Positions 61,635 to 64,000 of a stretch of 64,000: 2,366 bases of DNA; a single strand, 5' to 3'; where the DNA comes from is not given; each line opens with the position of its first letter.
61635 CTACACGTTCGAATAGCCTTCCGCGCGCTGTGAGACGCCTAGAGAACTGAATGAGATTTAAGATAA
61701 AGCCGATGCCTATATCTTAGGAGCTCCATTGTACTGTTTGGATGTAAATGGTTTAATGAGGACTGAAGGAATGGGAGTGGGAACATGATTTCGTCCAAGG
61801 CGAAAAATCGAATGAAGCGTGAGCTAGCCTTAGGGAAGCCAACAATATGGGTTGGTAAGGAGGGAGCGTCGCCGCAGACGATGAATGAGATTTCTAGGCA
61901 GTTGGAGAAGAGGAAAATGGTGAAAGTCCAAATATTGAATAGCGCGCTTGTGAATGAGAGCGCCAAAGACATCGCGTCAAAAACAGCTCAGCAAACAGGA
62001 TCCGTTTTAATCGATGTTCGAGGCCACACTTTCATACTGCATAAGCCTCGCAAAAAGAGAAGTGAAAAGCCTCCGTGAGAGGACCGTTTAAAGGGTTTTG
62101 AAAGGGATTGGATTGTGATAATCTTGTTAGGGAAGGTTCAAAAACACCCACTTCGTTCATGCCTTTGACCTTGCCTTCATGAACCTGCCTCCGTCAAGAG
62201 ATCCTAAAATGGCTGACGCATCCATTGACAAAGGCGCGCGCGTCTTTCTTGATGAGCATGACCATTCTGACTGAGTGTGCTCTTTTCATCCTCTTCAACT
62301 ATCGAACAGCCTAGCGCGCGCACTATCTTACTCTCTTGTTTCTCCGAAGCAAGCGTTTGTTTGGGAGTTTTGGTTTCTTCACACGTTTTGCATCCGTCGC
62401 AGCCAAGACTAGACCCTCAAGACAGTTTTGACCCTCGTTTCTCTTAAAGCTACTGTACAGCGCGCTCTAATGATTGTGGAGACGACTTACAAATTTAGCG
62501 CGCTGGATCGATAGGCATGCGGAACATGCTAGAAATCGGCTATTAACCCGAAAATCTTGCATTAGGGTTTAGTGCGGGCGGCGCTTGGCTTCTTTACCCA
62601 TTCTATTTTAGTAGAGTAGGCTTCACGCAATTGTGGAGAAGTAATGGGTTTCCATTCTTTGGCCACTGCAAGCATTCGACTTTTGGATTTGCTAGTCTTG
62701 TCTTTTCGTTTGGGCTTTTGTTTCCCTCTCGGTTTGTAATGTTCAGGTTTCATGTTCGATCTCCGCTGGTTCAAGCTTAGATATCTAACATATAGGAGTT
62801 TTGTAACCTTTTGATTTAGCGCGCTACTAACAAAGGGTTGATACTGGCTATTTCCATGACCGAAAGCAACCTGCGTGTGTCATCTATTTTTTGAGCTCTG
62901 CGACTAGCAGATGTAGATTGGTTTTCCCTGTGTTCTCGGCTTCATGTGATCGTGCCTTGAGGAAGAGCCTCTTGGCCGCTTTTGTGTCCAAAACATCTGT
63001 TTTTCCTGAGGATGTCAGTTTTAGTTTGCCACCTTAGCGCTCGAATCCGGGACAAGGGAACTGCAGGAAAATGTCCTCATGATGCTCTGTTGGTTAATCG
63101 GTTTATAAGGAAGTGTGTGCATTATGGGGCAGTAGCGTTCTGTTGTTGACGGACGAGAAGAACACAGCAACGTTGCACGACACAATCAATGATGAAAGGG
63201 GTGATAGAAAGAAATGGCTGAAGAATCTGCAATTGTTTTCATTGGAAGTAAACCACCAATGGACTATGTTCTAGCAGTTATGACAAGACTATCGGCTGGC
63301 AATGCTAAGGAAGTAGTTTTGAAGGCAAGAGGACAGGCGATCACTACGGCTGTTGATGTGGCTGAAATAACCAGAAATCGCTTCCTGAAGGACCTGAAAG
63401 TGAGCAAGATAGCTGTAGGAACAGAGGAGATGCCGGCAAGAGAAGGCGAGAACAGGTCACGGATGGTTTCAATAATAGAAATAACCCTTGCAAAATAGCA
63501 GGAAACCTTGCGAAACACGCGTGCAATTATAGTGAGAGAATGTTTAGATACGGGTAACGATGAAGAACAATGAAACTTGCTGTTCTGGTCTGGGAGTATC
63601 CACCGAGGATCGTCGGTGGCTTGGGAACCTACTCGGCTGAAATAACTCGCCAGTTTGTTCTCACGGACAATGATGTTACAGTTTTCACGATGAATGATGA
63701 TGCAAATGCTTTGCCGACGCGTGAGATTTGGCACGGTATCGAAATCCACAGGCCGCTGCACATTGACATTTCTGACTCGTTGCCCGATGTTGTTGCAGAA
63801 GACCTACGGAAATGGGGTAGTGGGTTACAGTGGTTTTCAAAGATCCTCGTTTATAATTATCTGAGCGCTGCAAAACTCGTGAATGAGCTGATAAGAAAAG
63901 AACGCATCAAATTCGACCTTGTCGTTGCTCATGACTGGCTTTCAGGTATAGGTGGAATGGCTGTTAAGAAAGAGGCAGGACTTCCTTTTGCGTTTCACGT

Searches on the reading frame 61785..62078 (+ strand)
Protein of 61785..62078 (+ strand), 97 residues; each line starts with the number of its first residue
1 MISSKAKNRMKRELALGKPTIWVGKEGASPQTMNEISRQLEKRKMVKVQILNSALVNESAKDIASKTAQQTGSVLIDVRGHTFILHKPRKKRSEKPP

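Call 42: search_protein_families(library=pfam, proteins=[window:61785-62078:+], max_evalue=0.01)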
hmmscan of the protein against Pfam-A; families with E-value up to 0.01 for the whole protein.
window:61785-62078:+ (97 aa): 1 family
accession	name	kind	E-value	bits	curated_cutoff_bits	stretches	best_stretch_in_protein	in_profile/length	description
PF01985.26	CRS1_YhbY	-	3.5e-17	63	27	1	3-87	2-84/84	CRS1 / YhbY (CRM) domain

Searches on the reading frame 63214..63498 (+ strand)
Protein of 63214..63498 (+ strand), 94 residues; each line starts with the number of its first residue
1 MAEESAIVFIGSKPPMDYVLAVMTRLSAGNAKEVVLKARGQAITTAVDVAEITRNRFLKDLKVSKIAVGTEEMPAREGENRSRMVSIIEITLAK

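Call 42: search_protein_families(library=pfam, proteins=[window:63214-63498:+], max_evalue=0.01)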
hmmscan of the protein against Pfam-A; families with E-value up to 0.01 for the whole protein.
window:63214-63498:+ (94 aa): 2 families
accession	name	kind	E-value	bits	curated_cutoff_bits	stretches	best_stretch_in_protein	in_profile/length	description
PF01918.27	Alba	-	6.4e-19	67.9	25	1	7-67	2-63/66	Alba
PF12328.13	Rpp20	-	0.00078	19.8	24.6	0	29-90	44-117/118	Rpp20 subunit of nuclear RNase MRP and P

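Call 104: find_encoding_contigs(protein=window:63214-63498:+, flank=10000, max_places=4)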
Protein window:63214-63498:+ (94 aa): 5 contigs read that carry it; 4 places shown.
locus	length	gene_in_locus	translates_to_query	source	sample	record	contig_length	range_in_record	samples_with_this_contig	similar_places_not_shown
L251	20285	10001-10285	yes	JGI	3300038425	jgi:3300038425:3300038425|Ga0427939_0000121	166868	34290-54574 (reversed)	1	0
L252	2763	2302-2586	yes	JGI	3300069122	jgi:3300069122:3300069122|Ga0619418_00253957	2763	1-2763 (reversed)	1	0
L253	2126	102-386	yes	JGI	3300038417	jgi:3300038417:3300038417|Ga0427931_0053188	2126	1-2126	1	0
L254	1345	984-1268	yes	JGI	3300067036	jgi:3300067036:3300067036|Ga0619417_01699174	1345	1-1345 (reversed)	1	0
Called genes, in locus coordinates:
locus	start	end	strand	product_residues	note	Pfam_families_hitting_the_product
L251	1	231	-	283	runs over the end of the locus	PF03551:PadR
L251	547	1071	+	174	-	-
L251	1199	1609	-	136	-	PF10967:DUF2769 (weak)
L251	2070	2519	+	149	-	PF13240:Zn_Ribbon_1 (weak)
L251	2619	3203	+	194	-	PF01467:CTP_transf_like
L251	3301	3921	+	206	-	PF13302:Acetyltransf_3, PF00583:Acetyltransf_1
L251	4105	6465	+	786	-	PF23414:Beta-prop_EML_2 (faint), PF25174:Beta-prop_THOC3 (faint), PF13570:Beta-prop_ACSF4, PF23381:Beta-prop_IFT122_1st (weak), PF13360:PQQ_2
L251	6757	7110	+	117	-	PF03683:UPF0175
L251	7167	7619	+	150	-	PF11848:DUF3368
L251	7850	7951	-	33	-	-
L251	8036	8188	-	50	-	-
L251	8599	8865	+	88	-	PF01985:CRS1_YhbY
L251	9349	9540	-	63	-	-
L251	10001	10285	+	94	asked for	PF01918:Alba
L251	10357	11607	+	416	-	PF08323:Glyco_transf_5 (weak), PF13439:Glyco_transf_4, PF13579:Glyco_trans_4_4, PF20706:GT4-conflict, PF00534:Glycos_transf_1, PF13692:Glyco_trans_1_4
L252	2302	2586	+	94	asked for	PF01918:Alba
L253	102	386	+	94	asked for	PF01918:Alba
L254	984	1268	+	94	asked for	PF01918:Alba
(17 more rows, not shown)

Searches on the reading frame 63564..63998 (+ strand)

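Call 42: search_protein_families(library=pfam, proteins=[window:63564-63998:+], max_evalue=0.01)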
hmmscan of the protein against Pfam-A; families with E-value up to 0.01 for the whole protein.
window:63564-63998:+ (145 aa): 3 families
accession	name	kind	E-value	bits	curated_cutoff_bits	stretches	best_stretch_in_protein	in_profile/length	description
PF13439.12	Glyco_transf_4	-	9.5e-07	29.4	28.5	1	17-143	1-100/170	Glycosyltransferase Family 4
PF08323.17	Glyco_transf_5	-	1.7e-06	28.4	22.7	1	6-137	3-149/239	Starch synthase catalytic domain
PF13579.12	Glyco_trans_4_4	-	2.4e-06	28.4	29.7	1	18-145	1-100/158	Glycosyl transferase 4-like domain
